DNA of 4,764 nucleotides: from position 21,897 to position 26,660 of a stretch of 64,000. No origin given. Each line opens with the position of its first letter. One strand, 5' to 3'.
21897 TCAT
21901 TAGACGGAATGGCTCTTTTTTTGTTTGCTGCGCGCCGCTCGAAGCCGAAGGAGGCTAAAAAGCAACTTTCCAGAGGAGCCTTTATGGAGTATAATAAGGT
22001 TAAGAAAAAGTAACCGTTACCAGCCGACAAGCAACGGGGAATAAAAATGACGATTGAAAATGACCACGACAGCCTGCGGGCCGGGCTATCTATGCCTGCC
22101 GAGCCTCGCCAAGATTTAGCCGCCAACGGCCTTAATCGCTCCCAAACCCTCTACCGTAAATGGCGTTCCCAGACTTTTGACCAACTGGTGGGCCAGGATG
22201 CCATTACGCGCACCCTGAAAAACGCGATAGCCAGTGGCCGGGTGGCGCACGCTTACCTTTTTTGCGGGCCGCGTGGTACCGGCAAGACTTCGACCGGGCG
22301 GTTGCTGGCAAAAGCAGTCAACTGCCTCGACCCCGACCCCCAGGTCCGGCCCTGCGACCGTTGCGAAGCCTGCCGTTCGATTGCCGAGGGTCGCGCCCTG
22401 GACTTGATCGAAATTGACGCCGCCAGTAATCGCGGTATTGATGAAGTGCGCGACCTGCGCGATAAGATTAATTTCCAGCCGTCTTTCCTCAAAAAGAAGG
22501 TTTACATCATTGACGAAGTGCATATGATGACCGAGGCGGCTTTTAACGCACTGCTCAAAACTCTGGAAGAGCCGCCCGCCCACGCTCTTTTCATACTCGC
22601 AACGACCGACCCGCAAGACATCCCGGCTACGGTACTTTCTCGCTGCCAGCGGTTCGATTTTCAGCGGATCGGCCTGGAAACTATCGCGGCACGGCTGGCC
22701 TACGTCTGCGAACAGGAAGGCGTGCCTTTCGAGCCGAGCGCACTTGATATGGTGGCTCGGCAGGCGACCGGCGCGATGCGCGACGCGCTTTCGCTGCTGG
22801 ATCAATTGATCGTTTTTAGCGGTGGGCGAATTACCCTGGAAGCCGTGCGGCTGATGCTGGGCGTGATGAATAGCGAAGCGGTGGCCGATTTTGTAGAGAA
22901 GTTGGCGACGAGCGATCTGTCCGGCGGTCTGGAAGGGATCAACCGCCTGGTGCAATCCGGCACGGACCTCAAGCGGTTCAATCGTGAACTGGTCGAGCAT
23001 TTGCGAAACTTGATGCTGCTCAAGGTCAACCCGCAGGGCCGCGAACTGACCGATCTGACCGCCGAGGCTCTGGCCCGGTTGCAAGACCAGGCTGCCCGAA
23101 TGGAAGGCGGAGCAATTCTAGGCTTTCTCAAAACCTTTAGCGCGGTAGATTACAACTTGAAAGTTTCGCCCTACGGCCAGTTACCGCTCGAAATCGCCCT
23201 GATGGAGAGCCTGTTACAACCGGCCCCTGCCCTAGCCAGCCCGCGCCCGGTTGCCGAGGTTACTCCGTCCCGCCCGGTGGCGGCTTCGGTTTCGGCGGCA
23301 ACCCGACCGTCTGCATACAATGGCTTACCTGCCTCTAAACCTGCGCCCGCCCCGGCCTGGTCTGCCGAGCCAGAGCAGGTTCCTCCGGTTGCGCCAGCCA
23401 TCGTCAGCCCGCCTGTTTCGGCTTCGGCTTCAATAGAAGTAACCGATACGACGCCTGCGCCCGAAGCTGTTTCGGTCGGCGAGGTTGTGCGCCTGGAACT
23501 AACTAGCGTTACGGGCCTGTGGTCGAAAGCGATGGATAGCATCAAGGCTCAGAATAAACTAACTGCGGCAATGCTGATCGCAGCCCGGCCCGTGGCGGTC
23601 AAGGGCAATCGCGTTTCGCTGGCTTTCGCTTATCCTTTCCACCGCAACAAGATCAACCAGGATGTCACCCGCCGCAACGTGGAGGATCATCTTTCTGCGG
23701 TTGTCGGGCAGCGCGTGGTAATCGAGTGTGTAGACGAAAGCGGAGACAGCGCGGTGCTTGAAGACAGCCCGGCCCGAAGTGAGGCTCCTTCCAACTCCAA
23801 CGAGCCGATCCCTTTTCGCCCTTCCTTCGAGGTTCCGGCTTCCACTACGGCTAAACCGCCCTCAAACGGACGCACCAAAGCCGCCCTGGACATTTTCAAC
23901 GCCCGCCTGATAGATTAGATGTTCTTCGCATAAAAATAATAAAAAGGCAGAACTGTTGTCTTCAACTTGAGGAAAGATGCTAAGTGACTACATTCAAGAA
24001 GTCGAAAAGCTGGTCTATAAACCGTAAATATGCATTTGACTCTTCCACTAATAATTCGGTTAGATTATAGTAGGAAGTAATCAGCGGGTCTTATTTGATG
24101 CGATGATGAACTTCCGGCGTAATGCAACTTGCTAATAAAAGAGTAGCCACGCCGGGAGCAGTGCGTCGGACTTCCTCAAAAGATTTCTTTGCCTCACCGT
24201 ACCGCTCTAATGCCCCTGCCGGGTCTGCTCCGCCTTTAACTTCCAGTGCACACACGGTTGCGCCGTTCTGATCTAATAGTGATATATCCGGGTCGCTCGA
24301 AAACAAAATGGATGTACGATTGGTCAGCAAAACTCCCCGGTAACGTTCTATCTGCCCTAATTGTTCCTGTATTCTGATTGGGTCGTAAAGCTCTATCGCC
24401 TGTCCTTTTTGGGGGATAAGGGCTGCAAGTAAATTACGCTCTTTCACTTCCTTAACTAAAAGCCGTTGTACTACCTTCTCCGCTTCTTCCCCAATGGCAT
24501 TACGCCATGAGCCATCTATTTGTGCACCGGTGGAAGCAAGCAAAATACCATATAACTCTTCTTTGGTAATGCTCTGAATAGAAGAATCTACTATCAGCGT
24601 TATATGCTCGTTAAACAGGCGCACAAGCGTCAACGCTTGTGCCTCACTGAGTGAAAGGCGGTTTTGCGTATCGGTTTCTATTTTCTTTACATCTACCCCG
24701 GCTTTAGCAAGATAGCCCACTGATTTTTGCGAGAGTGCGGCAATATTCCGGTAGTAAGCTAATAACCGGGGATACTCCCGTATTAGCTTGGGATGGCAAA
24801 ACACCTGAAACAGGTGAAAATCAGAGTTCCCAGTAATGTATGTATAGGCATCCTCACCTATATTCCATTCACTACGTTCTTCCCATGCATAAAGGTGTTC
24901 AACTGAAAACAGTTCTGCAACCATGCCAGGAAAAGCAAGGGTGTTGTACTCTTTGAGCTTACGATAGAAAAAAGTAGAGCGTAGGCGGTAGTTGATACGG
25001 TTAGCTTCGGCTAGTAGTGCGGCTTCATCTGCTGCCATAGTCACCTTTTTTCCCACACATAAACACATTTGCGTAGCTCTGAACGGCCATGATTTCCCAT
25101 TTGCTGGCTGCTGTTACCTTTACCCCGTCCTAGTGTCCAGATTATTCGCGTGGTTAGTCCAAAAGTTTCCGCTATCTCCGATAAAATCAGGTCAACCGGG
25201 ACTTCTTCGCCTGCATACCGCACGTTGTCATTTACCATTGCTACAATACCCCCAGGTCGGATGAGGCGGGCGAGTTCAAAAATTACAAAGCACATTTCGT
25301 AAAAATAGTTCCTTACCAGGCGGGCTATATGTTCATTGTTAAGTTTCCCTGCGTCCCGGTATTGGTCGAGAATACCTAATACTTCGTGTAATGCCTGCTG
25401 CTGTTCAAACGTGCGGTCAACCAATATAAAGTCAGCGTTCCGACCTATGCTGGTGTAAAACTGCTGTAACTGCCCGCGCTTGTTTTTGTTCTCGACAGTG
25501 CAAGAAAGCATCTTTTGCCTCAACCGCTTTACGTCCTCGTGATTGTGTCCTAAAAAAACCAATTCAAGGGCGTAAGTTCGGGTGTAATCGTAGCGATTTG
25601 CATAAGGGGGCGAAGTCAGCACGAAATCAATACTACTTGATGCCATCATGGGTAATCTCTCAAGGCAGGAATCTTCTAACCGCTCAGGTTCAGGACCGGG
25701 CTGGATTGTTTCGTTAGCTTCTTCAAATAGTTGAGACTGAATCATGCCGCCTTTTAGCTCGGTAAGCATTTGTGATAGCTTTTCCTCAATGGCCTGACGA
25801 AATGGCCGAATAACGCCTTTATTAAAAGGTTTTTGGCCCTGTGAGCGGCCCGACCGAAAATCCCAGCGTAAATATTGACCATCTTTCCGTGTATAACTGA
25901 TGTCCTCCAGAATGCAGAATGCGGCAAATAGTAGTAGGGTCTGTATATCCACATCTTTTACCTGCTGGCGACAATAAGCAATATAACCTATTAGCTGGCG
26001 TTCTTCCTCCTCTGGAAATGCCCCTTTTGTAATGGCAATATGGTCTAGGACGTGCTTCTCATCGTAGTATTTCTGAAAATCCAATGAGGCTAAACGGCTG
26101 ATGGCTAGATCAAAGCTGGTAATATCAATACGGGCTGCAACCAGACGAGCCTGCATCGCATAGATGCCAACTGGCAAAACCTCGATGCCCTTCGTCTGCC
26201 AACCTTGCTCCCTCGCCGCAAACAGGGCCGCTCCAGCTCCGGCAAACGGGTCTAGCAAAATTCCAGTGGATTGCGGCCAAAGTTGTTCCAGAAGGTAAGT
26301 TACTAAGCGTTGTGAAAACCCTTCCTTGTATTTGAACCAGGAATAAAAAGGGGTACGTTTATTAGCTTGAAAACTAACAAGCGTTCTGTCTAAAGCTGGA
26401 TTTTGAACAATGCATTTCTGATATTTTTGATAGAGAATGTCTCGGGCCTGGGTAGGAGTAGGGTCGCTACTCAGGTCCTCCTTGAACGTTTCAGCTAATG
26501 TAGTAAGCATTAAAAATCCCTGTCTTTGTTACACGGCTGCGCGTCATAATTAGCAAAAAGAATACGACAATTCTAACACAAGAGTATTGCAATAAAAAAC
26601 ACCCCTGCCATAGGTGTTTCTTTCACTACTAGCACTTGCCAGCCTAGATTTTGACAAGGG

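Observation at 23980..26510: Restriction enzyme disarmed by a single in-frame stop beside an intact methyltransferase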

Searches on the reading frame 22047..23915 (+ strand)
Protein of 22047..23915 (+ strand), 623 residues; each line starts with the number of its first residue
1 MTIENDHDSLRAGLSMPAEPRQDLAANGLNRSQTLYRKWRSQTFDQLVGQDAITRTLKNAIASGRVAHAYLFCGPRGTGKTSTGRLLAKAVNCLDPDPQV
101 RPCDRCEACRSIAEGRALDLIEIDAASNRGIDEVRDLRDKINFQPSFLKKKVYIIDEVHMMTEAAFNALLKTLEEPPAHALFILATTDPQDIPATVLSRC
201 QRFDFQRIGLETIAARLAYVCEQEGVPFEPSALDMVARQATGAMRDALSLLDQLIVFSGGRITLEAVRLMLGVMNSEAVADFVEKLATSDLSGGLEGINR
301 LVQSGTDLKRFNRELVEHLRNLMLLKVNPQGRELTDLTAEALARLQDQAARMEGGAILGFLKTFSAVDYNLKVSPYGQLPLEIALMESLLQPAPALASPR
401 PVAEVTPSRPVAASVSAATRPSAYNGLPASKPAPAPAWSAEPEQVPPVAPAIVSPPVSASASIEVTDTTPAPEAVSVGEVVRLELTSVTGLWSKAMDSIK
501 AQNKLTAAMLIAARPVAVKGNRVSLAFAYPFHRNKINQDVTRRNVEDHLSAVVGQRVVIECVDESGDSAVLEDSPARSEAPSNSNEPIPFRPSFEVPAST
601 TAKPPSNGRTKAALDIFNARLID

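Call 44: find_related_loci(query=window:22047-23915:+, collection=metagenome_contigs, flank=6000)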
Query window:22047-23915:+ (623 aa) in metagenome_contigs; peptide patterns used: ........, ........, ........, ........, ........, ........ (x = any residue, [..] = any of these).
398 stretches matched a pattern; 313 encode a relative of the query (tblastn E <= 1e-3); the best 80 are kept; 80 distinct loci.
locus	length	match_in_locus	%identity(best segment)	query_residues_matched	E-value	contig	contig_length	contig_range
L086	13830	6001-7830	60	16-623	0e+0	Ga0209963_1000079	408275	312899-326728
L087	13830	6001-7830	60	16-623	0e+0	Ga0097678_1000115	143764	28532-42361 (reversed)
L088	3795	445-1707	44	32-467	2e-108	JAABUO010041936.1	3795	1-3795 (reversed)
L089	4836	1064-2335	44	30-462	2e-106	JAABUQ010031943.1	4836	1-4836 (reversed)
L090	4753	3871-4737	57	35-324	5e-106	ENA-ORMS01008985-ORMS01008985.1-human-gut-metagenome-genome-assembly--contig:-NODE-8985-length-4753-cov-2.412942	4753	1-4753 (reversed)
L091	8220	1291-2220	51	33-334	2e-94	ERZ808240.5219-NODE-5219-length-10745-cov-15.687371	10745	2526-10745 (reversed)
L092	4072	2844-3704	52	37-324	1e-94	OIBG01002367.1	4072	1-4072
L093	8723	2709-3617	51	33-327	1e-93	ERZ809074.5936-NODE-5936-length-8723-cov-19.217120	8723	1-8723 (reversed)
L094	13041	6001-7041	49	8-334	2e-93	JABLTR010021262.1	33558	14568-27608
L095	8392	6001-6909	51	33-327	2e-93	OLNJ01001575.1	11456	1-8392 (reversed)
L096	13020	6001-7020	49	8-327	3e-93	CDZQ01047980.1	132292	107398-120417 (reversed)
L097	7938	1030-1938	51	33-327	5e-93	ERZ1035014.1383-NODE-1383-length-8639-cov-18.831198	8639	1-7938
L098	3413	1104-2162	46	33-387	1e-94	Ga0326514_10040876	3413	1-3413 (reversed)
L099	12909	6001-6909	51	33-327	4e-93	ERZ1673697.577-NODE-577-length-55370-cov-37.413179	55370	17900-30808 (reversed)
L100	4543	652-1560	51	33-327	5e-93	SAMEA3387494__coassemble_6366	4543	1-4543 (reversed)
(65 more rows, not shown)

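Call 47: find_homologous_proteins(query=window:22047-23915:+, max_evalue=1e-30)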
Query window:22047-23915:+ (623 aa): 8000 proteins with E <= 1e-30 among 8000 candidates; the best 120 are listed.
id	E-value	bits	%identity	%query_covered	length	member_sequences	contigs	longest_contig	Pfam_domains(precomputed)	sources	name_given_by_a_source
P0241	0.0e+0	1366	100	100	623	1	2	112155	PF12169.14,PF00004.36,PF20964.3,PF22608.3,PF13177.13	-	-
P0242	1.9e-243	828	66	96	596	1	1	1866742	PF12169.14,PF00004.36,PF13401.13,PF22608.3,PF13177.13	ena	-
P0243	5.2e-238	810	63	100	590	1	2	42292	PF12169.14,PF00004.36,PF20964.3,PF22608.3,PF21960.3,PF13177.13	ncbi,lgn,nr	ncbi:MAG TPA: DNA polymerase III subunit gamma/tau [Chloroflexia bacterium]|nr:DNA polymerase III su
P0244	7.6e-238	809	64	98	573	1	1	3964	PF12169.14,PF00004.36,PF13401.13,PF20964.3,PF22608.3,PF13177.13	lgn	-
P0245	2.7e-229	781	62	100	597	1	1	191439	PF12169.14,PF00004.36,PF13401.13,PF20964.3,PF22608.3,PF13177.13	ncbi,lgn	-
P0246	4.4e-225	767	63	95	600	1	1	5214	PF12169.14,PF00004.36,PF13401.13,PF20964.3,PF22608.3,PF13177.13,PF07728.21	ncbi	-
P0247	5.3e-225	767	60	98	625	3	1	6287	PF12169.14,PF00004.36,PF20964.3,PF22608.3,PF21960.3,PF13177.13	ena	-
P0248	6.6e-224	763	62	95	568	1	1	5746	PF12169.14,PF00004.36,PF13401.13,PF20964.3,PF22608.3,PF13177.13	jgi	jgi:DNA polymerase-3 subunit gamma/tau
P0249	7.5e-224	763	61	100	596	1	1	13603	PF12169.14,PF00004.36,PF13401.13,PF20964.3,PF22608.3,PF13177.13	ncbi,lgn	-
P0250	1.4e-222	759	61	98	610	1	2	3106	PF12169.14,PF00004.36,PF20964.3,PF22608.3,PF13177.13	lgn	-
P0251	4.5e-221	754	62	88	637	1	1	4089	PF12169.14,PF00004.36,PF13401.13,PF20964.3,PF22608.3,PF13177.13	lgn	-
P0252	2.1e-220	751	67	87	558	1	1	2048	PF12169.14,PF00004.36,PF13401.13,PF20964.3,PF22608.3,PF21960.3,PF13177.13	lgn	-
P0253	8.0e-220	750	61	96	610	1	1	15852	PF12169.14,PF00004.36,PF13401.13,PF20964.3,PF22608.3,PF13177.13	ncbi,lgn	-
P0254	2.1e-219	748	60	95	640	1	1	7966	PF12169.14,PF00004.36,PF22608.3,PF21960.3,PF13177.13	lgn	-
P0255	6.6e-217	740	60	96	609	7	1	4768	PF12169.14,PF00004.36,PF20964.3,PF22608.3,PF13177.13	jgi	jgi:DNA polymerase-3 subunit gamma/tau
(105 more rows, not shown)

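Call 48: find_encoding_contigs(protein=P0242, flank=7000, max_places=2)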
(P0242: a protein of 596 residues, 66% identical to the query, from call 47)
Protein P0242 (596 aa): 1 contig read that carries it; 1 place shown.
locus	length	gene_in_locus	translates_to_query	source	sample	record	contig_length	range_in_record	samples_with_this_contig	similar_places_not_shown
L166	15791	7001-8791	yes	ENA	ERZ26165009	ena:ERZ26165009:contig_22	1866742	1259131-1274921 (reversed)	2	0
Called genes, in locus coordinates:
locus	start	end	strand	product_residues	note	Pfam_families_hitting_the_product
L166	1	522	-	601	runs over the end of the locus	PF14361:RsbRD_N, PF01590:GAF, PF13185:GAF_2, PF13492:GAF_3 (weak), PF00512:HisKA, PF02518:HATPase_c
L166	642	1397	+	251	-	-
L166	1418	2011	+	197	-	PF00440:TetR_N, PF13977:TetR_C_6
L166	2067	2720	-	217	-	PF03483:B3_4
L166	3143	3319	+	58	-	-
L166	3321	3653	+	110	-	-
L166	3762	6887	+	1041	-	PF00041:fn3 (faint)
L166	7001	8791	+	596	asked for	PF13177:DNA_pol3_delta2, PF13401:AAA_22 (weak), PF00004:AAA, PF22608:DNAX_ATPase_lid, PF12169:DNA_pol3_gamma3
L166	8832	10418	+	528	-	PF02225:PA, PF04389:Peptidase_M28, PF01546:Peptidase_M20 (faint), PF16254:DUF4910 (faint)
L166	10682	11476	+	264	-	PF23023:Anti-Pycsar_Apyc1, PF00753:Lactamase_B, PF12706:Lactamase_B_2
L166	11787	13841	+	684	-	PF06480:FtsH_ext, PF07728:AAA_5 (faint), PF06068:TIP49 (faint), PF00004:AAA, PF17862:AAA_lid_3, PF01434:Peptidase_M41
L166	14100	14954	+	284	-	-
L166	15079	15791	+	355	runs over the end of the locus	PF10069:DICT, PF17150:CHASE6_C, PF01740:STAS, PF13466:STAS_2 (faint)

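Call 49: find_encoding_contigs(protein=P0245, flank=7000, max_places=2)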
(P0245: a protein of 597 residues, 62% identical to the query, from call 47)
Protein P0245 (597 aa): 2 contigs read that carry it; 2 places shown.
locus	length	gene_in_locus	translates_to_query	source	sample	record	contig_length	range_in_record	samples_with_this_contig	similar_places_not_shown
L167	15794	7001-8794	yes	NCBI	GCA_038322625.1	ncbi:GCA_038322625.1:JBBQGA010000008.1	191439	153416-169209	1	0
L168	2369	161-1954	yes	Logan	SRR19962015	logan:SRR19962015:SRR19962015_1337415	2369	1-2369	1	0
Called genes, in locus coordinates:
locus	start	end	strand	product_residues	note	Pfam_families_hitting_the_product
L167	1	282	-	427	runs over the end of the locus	PF01946:Thi4 (weak), PF03486:HI0933_like (faint), PF07992:Pyr_redox_2, PF12831:FAD_oxidored (weak), PF13450:NAD_binding_8 (faint)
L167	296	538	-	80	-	PF13510:Fer2_4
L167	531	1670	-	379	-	PF00890:FAD_binding_2, PF01266:DAO, PF07992:Pyr_redox_2 (faint), PF12831:FAD_oxidored (weak), PF13450:NAD_binding_8 (weak)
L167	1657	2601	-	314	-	PF05544:Pro_racemase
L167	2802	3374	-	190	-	PF01627:Hpt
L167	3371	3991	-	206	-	PF00072:Response_reg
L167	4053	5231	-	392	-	PF00072:Response_reg, PF00512:HisKA, PF02518:HATPase_c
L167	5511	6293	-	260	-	PF01163:RIO1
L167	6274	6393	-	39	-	-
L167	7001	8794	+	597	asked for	PF13177:DNA_pol3_delta2, PF00004:AAA, PF13401:AAA_22 (faint), PF22608:DNAX_ATPase_lid, PF12169:DNA_pol3_gamma3, PF20964:DnaX_C (weak)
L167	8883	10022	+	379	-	PF00814:TsaD, PF22521:HypF_C_2 (weak)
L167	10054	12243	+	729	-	PF13089:PP_kinase_N, PF02503:PP_kinase, PF17941:PP_kinase_C_1, PF13091:PLDc_2 (faint), PF13090:PP_kinase_C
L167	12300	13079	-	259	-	PF11303:DUF3105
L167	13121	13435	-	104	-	-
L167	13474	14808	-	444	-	PF00188:CAP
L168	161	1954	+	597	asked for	PF13177:DNA_pol3_delta2, PF00004:AAA, PF13401:AAA_22 (faint), PF22608:DNAX_ATPase_lid, PF12169:DNA_pol3_gamma3, PF20964:DnaX_C (weak)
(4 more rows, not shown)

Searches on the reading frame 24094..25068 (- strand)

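Call 4: search_protein_families(library=pfam, proteins=[window:24094-25068:-], max_evalue=1)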
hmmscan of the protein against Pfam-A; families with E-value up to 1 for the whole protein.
window:24094-25068:- (325 aa): 2 families
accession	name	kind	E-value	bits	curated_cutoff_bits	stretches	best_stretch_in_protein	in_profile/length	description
PF09571.16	RE_XcyI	-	9.2e-23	81.4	25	2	89-206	54-171/305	XcyI restriction endonuclease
PF09194.16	Endonuc-BsobI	-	0.0027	17.6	25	1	272-303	226-257/313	Restriction endonuclease BsobI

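Call 5: search_protein_families(library=ncbifam, proteins=[window:24094-25068:-], max_evalue=1)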
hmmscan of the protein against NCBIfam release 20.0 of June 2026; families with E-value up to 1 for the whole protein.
window:24094-25068:- (325 aa): 2 families
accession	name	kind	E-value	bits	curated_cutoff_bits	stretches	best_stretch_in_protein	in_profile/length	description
NF038271.1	strep_PBP2X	exception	0.085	11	1050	1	104-198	76-169/750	penicillin-binding protein PBP2X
NF008584.2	PRK11546.1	equivalog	0.1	12.8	200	1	134-214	38-116/145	zinc resistance sensor/chaperone ZraP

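Call 53: search_protein_families(library=padloc, proteins=[window:24094-25038:-], max_evalue=0.01)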
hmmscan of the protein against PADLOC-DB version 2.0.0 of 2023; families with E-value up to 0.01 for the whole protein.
window:24094-25038:- (315 aa): 2 families
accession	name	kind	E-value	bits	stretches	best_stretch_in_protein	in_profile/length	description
PDLC03539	REase_II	-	6.5e-07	26.9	1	244-292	217-269/333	Type II restriction enzyme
PDLC03415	REase_II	-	0.00019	19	0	254-292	226-264/321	Type II restriction enzyme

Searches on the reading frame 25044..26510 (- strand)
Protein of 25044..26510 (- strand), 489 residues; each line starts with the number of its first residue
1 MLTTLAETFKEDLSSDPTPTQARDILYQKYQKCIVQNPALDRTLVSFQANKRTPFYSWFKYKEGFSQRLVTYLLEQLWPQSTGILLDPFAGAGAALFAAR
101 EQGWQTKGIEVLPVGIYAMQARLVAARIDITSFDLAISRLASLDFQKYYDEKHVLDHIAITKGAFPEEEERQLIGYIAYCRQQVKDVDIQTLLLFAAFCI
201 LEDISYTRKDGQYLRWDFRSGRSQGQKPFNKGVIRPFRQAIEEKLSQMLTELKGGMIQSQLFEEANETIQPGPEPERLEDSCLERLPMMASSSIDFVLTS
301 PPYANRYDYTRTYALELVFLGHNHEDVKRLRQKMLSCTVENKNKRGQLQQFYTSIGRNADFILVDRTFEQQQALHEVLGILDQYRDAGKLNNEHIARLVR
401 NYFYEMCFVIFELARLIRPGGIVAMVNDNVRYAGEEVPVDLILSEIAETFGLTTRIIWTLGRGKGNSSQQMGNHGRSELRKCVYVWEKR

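Call 4: search_protein_families(library=pfam, proteins=[window:25044-26510:-], max_evalue=1)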
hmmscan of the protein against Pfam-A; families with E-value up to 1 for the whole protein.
window:25044-26510:- (489 aa): 1 family
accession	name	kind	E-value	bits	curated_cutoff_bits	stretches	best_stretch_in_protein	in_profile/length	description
PF01555.25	N6_N4_Mtase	-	2.9e-05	24.6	26.7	1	55-111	159-211/221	DNA methylase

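Call 5: search_protein_families(library=ncbifam, proteins=[window:25044-26510:-], max_evalue=1)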
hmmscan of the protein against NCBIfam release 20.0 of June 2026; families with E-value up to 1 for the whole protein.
window:25044-26510:- (489 aa): 6 families
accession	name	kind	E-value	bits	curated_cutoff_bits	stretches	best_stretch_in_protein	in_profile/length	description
NF010253.0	PRK13699.1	subfamily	5.2e-06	26.3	244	1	79-127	161-209/226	DNA methyltransferase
NF050803.1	DnaMtaseCcrMCaul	equivalog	0.012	14.6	830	0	278-304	7-33/350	adenine-specific DNA-methyltransferase CcrM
NF008572.0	PRK11524.1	equivalog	0.063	12.4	292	0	82-111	215-244/294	adenine-specific DNA-methyltransferase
NF007674.0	PRK10349.1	equivalog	0.077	12.6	449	1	50-88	194-232/256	pimeloyl-ACP methyl ester esterase BioH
TIGR00571.1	dam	subfamily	0.12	12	114.85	1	74-102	18-46/267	Dam family site-specific DNA-(adenine-N6)-methyltransferase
NF002302.0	PRK01222.2-2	equivalog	0.17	12.2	172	1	322-397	78-152/193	phosphoribosylanthranilate isomerase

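Call 18: find_homologous_proteins(query=window:25044-26510:-, max_evalue=0.001)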
Query window:25044-26510:- (489 aa): 8000 proteins with E <= 0.001 among 8000 candidates; the best 120 are listed.
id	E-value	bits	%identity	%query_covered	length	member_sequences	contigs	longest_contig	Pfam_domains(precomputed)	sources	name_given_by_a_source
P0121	0.0e+0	1117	100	100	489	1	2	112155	-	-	-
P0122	9.8e-247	838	75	100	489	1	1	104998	-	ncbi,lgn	-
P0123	1.1e-245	834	74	100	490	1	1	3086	-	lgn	-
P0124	2.4e-244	830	76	96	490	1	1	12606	PF01555.25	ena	-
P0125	2.7e-244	830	76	97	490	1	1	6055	-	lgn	-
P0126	1.5e-242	824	74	100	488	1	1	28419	-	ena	-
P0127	2.9e-242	823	74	99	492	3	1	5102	-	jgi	jgi:hypothetical protein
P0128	5.2e-240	816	73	100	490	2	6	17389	-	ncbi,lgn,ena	-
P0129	9.2e-238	808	73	100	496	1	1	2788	-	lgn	-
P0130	1.4e-236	804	73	97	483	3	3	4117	-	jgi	-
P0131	4.9e-236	802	72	100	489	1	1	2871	PF01555.25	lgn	-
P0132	3.9e-234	796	74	97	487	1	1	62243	-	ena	-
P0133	9.9e-233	792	71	96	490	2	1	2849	PF01555.25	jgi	jgi:DNA modification methylase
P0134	1.6e-231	788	70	100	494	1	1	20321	-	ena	-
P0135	2.4e-230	784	72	97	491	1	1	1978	-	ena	-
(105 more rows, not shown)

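Call 53: search_protein_families(library=padloc, proteins=[window:25044-26510:-], max_evalue=0.01)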
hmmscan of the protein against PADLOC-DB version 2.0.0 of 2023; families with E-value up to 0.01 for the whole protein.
window:25044-26510:- (489 aa): 33 families (the best 25 are shown)
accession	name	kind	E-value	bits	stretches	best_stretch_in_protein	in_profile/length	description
PDLC03224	MTase_II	-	1e-131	438.2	1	26-488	38-480/481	Type II methyltransferase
PDLC03306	MTase_II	-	9.5e-19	65.6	2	291-453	238-390/422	Type II methyltransferase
PDLC03389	MTase_II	-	4.9e-14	49.9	2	33-128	35-127/445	Type II methyltransferase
PDLC03362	MTase_II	-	5.6e-12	43.2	1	286-448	254-396/438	Type II methyltransferase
PDLC03369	MTase_II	-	2e-11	41.3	1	46-120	107-177/532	Type II methyltransferase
PDLC03322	MTase_II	-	8.2e-11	39.4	1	77-453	62-401/446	Type II methyltransferase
PDLC03353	MTase_II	-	1.2e-10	39.4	1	288-459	22-116/260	Type II methyltransferase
PDLC03228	MTase_II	-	2e-10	38.9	1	79-127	161-209/227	Type II methyltransferase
PDLC03239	MTase_II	-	1.1e-09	35.5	1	287-337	277-331/442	Type II methyltransferase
PDLC03387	MTase_II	-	6.6e-09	33.3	1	279-311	16-48/289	Type II methyltransferase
PDLC03325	MTase_II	-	7.1e-09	32.9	1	60-151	71-156/426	Type II methyltransferase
PDLC03364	MTase_II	-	1e-08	32.6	2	279-329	225-275/380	Type II methyltransferase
PDLC03249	MTase_II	-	3.7e-06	24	1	59-155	108-209/541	Type II methyltransferase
PDLC03316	MTase_II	-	9.3e-06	22.9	0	82-115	334-367/390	Type II methyltransferase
PDLC03377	MTase_II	-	1.1e-05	22.2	1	56-125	96-165/504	Type II methyltransferase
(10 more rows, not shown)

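Call 54: search_solved_structures(query=A3, max_evalue=0.01)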
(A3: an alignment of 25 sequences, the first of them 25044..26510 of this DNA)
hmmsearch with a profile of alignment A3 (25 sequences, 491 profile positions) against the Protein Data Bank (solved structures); distinct sequences matched with E-value up to 0.01: 4.
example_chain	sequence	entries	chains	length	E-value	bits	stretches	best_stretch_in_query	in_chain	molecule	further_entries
2zie_A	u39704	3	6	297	2.5e-07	33.1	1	71-118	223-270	Putative modification methylase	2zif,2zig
8s9n_A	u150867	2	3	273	5.2e-05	25.5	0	81-114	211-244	DNA cytosine-N4 methyltransferase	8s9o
8s9m_A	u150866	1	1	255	9.7e-05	24.6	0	81-115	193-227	DNA cytosine-N4 methyltransferase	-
6pbd_A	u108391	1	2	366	0.0019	20.3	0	277-306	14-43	Modification methylase CcrMI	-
